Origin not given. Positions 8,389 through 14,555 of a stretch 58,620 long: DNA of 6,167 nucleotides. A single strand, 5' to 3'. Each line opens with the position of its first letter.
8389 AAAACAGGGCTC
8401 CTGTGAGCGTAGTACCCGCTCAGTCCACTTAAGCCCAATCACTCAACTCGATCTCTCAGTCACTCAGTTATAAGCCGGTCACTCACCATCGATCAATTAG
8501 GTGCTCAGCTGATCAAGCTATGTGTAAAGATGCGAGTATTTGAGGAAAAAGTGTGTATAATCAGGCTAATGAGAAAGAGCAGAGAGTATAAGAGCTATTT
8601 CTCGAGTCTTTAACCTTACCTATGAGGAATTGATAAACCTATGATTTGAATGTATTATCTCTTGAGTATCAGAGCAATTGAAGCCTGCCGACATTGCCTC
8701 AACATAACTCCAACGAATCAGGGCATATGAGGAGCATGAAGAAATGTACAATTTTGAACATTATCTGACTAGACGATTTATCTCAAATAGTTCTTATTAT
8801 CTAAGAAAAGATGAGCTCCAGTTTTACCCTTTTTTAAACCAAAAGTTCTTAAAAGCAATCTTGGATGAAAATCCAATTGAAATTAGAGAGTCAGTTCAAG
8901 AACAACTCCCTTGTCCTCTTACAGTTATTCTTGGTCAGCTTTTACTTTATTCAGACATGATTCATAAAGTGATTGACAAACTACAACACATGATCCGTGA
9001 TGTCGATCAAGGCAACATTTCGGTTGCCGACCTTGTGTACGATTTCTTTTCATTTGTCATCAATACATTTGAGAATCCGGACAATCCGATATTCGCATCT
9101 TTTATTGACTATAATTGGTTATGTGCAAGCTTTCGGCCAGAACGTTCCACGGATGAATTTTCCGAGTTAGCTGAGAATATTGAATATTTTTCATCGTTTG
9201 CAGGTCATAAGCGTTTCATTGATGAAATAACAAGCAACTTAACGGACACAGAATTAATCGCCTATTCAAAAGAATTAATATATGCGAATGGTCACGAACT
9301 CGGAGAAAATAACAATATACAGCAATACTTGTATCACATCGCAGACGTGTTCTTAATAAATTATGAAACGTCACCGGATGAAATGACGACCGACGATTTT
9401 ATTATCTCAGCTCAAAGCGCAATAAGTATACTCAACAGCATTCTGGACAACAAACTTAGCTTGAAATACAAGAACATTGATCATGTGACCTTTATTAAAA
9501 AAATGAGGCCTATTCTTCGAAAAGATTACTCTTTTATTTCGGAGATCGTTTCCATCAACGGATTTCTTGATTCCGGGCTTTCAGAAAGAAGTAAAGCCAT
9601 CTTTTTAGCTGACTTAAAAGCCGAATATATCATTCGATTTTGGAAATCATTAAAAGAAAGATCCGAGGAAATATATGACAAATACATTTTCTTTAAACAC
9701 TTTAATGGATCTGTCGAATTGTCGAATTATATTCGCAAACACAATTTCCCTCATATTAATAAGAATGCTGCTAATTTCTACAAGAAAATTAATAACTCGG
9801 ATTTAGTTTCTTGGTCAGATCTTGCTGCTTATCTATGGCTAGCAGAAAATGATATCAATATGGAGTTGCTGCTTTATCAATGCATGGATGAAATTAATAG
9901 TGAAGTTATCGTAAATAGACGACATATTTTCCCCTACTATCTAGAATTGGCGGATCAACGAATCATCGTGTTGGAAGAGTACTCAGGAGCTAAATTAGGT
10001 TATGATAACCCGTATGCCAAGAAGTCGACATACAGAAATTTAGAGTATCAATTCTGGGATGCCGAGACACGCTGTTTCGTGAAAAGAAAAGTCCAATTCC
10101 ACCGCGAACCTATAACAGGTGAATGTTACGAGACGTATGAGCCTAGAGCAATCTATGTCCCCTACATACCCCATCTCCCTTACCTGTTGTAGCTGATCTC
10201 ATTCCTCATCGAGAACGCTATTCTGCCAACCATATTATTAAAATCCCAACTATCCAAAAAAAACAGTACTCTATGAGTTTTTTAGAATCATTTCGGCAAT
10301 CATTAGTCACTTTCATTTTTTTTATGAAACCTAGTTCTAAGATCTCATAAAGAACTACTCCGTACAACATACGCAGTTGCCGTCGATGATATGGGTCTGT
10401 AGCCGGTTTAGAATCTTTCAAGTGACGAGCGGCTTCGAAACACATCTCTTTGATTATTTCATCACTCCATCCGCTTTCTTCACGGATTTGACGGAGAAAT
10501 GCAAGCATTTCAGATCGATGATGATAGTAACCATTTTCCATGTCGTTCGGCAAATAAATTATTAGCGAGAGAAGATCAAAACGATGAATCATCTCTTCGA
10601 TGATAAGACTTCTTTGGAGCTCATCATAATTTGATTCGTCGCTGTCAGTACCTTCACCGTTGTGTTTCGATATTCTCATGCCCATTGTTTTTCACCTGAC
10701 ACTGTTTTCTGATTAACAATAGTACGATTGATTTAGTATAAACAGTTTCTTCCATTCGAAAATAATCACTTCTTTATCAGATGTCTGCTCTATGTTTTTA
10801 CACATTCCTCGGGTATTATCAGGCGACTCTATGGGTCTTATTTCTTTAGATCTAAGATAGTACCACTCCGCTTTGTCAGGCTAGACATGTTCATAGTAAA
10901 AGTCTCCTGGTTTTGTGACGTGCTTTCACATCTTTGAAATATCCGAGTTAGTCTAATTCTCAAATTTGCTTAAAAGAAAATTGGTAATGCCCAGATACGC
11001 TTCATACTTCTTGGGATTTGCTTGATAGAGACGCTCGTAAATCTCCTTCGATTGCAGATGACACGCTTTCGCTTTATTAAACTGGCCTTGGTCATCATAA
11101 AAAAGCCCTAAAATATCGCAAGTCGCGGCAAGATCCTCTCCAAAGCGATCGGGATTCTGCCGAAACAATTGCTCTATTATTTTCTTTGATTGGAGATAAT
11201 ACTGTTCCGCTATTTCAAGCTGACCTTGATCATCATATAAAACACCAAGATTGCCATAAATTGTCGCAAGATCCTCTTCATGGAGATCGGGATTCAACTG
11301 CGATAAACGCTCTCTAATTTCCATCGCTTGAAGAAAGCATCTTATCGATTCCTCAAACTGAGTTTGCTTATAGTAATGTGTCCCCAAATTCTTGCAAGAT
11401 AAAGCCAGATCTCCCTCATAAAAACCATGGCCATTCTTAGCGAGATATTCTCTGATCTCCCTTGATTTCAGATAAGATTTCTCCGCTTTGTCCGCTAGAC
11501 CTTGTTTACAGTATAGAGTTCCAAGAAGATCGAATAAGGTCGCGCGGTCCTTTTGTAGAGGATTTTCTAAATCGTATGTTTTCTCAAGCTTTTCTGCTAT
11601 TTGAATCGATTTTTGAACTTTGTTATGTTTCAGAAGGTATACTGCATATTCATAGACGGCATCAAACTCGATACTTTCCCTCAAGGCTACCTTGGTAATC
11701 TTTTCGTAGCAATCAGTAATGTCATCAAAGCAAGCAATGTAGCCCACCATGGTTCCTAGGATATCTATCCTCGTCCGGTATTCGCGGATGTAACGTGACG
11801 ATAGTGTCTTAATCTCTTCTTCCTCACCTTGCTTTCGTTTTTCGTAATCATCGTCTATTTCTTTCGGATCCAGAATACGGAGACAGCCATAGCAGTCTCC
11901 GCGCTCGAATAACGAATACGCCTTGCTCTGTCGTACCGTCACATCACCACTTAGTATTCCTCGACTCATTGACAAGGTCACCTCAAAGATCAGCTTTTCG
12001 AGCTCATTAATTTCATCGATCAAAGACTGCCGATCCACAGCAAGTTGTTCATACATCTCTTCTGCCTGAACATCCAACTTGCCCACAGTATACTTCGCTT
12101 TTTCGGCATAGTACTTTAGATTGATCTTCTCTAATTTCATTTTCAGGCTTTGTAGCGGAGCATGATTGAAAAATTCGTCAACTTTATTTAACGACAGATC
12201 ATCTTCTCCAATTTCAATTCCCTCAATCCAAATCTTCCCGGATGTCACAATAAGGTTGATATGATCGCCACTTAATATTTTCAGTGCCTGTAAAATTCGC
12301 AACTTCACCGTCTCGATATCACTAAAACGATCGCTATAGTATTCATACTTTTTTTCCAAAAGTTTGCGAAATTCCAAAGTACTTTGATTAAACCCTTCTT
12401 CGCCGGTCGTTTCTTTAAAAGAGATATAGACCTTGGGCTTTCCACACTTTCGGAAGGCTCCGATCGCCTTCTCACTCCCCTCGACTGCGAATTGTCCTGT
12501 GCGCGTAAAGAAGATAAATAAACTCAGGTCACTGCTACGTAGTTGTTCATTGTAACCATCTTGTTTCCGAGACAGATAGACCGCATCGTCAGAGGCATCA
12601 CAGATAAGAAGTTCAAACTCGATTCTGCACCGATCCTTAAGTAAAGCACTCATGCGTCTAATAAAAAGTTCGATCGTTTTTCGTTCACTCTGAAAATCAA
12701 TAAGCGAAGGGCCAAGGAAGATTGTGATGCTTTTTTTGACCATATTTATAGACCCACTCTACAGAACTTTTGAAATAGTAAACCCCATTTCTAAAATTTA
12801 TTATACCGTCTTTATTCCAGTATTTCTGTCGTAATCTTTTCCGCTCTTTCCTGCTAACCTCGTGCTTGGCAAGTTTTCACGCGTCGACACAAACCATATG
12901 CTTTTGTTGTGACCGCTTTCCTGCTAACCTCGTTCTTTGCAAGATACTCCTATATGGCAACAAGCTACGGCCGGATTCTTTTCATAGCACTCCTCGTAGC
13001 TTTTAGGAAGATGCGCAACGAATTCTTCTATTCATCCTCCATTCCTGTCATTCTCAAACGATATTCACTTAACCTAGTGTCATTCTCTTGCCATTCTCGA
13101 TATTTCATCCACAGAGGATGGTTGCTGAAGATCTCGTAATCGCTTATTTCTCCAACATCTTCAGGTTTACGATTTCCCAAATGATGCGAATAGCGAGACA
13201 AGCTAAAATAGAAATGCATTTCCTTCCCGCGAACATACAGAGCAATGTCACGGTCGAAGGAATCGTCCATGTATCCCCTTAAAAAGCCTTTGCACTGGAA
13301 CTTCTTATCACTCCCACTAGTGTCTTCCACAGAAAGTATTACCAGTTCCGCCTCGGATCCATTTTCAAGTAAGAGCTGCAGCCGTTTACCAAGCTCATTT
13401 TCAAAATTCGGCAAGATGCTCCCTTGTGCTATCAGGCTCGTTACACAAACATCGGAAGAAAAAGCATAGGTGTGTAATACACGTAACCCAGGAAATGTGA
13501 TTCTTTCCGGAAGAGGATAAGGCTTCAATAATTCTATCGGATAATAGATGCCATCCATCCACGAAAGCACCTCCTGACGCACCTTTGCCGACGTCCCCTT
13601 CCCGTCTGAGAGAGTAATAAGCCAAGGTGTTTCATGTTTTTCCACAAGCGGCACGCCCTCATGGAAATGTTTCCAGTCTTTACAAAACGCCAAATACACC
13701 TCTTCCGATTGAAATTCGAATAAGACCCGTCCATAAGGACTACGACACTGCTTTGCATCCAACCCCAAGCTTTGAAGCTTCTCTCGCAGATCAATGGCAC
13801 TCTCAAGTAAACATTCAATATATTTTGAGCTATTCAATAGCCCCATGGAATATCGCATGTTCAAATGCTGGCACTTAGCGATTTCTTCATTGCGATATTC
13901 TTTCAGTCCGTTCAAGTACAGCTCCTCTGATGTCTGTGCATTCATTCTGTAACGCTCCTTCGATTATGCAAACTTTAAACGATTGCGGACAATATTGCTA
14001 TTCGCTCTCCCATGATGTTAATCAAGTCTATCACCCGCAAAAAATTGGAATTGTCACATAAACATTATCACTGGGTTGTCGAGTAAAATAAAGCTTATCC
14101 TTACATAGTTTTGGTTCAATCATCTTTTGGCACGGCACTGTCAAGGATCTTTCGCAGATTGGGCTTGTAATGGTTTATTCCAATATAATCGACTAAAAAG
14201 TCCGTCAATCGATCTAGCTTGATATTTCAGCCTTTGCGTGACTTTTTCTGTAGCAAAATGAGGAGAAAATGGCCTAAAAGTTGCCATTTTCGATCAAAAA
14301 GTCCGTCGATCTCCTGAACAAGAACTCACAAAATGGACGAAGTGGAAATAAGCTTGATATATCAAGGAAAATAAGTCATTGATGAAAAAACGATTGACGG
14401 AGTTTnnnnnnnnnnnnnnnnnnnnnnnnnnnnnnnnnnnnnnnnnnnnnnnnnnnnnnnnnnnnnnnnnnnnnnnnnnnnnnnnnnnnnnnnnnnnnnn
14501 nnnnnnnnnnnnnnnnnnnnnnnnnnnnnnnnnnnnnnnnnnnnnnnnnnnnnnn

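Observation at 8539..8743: Solitary leader-repeat unit appears to form the promoter and 5' UTR of the 482-aa orphan gene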

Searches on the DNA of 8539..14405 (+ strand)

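Call 63: search_dna_similar(query=window:8539-14405:+, collection=phages, mode=distant, max_rows=8)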
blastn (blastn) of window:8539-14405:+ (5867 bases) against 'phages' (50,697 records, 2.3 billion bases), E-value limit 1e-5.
No match.
